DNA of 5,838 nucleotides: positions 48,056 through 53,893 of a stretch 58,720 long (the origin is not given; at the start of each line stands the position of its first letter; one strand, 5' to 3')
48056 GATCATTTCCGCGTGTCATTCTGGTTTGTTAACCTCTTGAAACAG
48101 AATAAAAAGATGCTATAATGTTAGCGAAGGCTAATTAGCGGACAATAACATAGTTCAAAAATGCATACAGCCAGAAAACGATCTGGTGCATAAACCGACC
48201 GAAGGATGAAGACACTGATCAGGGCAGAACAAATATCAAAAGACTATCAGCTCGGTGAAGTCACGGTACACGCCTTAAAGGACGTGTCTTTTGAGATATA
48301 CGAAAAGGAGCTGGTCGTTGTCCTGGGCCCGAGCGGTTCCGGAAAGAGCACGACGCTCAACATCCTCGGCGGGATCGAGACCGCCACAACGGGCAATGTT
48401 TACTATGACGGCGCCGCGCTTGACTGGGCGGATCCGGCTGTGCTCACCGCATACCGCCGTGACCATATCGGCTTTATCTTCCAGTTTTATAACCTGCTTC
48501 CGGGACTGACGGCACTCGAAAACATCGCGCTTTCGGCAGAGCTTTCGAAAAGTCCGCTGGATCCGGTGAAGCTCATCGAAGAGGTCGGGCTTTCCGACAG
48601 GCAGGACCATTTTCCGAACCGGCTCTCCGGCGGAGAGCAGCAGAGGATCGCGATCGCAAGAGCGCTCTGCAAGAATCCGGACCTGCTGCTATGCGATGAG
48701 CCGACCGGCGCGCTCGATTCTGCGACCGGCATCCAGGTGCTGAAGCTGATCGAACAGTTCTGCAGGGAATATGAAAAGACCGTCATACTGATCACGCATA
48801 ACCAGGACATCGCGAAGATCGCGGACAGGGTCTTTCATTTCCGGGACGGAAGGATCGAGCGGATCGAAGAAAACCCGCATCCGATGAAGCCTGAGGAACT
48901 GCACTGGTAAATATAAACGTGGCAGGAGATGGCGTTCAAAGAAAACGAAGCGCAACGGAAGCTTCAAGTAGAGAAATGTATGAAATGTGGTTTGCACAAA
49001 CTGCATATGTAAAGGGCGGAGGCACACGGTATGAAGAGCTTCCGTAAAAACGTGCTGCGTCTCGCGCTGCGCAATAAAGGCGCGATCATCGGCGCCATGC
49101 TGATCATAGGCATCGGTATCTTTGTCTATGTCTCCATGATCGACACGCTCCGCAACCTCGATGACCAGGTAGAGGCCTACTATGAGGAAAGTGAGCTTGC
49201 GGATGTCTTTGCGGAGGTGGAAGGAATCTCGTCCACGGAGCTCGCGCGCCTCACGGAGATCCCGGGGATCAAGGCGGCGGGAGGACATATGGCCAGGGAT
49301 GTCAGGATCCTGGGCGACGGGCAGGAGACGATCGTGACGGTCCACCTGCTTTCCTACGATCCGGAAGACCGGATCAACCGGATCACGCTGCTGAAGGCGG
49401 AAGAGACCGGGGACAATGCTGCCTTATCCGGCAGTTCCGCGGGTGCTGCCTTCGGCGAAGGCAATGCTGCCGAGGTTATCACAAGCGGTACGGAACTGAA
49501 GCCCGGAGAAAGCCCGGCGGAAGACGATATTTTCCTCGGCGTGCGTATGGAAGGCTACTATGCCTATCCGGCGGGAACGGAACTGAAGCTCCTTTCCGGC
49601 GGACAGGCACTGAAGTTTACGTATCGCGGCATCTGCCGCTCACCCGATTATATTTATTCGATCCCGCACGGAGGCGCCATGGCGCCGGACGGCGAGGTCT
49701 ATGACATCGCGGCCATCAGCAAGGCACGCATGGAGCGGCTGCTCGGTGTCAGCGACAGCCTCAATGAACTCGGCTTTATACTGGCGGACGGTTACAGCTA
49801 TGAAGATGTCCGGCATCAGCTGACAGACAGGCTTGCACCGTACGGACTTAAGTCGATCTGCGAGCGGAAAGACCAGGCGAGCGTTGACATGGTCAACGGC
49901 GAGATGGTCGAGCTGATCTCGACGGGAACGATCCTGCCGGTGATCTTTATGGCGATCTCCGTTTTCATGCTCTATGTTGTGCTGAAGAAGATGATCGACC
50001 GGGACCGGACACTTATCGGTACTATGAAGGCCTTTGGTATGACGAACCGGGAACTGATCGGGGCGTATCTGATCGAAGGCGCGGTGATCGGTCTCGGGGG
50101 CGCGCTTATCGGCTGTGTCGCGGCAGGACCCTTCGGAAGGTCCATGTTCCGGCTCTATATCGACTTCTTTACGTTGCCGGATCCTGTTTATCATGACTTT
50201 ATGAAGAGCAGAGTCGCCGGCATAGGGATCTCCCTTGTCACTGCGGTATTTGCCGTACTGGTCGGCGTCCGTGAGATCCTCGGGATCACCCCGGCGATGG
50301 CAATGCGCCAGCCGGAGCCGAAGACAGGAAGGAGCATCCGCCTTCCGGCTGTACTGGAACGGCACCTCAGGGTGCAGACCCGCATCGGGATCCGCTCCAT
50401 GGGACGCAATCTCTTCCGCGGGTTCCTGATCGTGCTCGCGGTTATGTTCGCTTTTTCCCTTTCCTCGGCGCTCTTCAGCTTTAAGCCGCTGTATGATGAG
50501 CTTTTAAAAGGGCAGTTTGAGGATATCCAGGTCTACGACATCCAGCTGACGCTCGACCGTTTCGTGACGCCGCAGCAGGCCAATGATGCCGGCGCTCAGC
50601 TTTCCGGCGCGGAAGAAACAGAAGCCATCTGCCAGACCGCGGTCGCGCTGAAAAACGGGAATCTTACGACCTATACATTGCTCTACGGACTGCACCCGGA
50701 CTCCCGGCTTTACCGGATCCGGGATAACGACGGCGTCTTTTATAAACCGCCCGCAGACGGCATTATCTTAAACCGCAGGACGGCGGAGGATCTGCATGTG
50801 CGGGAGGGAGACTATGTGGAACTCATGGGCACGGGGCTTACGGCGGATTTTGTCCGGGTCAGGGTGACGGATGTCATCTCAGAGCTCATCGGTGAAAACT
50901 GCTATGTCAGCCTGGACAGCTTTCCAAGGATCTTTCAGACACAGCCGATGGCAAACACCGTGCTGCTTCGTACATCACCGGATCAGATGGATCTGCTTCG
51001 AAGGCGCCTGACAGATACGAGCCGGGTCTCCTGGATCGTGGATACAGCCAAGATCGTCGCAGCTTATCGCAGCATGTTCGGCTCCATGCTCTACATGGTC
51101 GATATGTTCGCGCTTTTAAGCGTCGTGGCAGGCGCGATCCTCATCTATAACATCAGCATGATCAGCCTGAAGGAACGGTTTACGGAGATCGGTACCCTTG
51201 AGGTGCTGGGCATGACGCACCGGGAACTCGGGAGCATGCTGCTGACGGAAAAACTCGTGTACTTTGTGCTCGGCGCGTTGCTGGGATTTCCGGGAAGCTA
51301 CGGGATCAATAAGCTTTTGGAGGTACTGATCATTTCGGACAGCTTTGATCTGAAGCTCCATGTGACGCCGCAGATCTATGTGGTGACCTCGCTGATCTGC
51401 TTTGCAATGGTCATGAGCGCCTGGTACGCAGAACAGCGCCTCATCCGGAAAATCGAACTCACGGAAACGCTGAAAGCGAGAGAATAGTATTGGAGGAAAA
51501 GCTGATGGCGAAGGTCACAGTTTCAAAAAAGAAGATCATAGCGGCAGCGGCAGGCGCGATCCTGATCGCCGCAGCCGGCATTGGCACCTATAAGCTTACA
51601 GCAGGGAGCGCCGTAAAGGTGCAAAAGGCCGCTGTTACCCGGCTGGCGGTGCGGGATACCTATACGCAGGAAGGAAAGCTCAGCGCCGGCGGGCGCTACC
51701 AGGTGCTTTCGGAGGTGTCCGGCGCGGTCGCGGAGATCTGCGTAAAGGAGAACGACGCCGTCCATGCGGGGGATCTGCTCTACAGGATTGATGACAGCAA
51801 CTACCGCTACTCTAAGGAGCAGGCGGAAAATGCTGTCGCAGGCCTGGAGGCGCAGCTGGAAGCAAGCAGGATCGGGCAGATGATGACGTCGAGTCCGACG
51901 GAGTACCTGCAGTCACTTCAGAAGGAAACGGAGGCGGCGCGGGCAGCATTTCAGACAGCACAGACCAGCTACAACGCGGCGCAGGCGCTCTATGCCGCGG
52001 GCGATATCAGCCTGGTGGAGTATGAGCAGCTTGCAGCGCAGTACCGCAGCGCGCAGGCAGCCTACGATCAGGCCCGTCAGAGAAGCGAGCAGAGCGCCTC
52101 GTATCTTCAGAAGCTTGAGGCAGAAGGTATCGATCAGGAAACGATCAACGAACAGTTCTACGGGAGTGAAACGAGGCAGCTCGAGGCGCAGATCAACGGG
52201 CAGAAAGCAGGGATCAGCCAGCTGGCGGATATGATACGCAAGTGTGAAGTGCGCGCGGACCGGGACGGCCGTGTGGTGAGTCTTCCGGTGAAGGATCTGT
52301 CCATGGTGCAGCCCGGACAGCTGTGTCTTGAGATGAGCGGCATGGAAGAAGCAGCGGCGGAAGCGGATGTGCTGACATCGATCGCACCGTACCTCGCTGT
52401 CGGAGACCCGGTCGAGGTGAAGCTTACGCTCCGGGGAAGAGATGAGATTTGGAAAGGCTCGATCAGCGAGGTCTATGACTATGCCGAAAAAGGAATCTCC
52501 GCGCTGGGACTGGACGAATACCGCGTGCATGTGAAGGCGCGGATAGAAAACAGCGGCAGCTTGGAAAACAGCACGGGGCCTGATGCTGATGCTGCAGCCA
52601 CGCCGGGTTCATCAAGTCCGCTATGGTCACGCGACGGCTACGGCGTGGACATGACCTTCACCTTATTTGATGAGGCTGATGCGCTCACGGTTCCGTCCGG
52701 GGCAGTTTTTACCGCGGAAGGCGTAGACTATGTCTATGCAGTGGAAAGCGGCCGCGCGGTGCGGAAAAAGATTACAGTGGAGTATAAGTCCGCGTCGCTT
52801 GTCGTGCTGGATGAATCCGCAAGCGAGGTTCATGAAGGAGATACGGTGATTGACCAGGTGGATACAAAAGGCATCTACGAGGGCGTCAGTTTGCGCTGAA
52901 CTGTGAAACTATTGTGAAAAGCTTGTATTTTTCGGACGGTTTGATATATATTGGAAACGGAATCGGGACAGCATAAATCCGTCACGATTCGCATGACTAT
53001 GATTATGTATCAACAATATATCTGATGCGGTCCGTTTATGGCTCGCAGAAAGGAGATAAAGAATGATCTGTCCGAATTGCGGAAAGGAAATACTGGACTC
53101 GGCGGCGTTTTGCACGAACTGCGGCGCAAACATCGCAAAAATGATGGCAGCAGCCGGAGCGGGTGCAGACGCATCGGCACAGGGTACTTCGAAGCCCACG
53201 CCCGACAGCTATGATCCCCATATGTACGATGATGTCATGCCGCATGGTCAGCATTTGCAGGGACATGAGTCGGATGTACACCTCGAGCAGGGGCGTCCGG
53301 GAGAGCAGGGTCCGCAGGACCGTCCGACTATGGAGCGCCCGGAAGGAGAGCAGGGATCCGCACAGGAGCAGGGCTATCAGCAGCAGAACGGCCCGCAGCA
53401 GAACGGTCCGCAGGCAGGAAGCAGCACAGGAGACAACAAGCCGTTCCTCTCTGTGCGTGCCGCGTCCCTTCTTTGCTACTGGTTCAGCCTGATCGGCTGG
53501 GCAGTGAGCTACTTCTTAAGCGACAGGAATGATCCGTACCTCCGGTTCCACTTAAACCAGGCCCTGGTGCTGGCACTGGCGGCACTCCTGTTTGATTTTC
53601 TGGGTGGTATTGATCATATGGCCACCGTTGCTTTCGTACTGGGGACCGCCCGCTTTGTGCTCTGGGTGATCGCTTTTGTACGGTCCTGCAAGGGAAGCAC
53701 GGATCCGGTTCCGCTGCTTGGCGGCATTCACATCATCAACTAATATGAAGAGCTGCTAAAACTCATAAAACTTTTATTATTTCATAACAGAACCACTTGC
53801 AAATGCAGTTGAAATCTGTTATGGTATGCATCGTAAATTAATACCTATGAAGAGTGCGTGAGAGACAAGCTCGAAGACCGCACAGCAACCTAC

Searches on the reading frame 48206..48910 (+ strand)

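Call 53: search_protein_families(library=pfam, proteins=[window:48206-48910:+], max_evalue=0.00001)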
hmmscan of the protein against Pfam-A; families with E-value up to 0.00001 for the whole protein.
window:48206-48910:+ (234 aa): 1 family
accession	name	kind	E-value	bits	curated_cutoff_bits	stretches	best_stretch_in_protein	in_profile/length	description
PF00005.33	ABC_tran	-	6.4e-33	114.7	25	1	24-167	1-136/137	ABC transporter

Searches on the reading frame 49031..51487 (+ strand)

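Call 53: search_protein_families(library=pfam, proteins=[window:49031-51487:+], max_evalue=0.00001)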
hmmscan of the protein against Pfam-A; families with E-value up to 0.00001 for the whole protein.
window:49031-51487:+ (818 aa): 1 family
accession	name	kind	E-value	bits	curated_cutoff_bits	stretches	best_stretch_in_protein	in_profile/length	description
PF02687.27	FtsX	-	2.3e-29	102.3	25.5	2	301-421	2-120/120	FtsX-like permease C-terminal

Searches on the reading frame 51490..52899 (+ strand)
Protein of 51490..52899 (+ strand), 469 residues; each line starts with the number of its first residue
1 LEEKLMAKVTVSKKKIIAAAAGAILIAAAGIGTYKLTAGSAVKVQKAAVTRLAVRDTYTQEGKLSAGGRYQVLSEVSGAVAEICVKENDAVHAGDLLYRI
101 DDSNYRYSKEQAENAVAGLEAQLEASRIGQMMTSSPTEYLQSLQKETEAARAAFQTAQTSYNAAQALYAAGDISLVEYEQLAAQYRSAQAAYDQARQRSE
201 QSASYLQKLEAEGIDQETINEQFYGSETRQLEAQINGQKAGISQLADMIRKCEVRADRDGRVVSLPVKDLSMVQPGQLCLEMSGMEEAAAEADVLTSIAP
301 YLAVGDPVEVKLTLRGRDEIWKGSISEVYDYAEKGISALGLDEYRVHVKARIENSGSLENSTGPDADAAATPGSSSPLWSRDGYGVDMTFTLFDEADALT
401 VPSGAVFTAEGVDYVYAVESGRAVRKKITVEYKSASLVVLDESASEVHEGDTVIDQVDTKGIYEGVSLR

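Call 53: search_protein_families(library=pfam, proteins=[window:51490-52899:+], max_evalue=0.00001)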
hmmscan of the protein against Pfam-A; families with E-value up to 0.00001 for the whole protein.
window:51490-52899:+ (469 aa): 4 families
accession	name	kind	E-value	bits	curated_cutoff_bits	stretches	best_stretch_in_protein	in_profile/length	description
PF16576.10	HlyD_D23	-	9.3e-11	41.8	30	1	187-333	58-189/214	Barrel-sandwich domain of CusB or HlyD membrane-fusion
PF13533.13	Biotin_lipoyl_2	-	2.1e-10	40.6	29.8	1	74-101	5-32/32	Biotin-lipoyl like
PF13437.12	HlyD_3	-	2.9e-09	38.1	22.2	0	254-355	2-96/106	HlyD family secretion protein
PF00364.28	Biotin_lipoyl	-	2.7e-06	27.6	22.1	0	71-100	44-73/73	Biotin-requiring enzyme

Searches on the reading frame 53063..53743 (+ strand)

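Call 53: search_protein_families(library=pfam, proteins=[window:53063-53743:+], max_evalue=0.00001)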
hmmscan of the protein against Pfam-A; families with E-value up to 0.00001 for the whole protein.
window:53063-53743:+ (226 aa): 2 families
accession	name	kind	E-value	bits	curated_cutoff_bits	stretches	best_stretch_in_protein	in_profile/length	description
PF13240.11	Zn_Ribbon_1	-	1.1e-09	38.2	25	1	3-23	2-22/23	zinc-ribbon domain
PF13248.11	Zn_ribbon_3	-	8.5e-06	25.5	27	0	3-24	5-26/26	zinc-ribbon domain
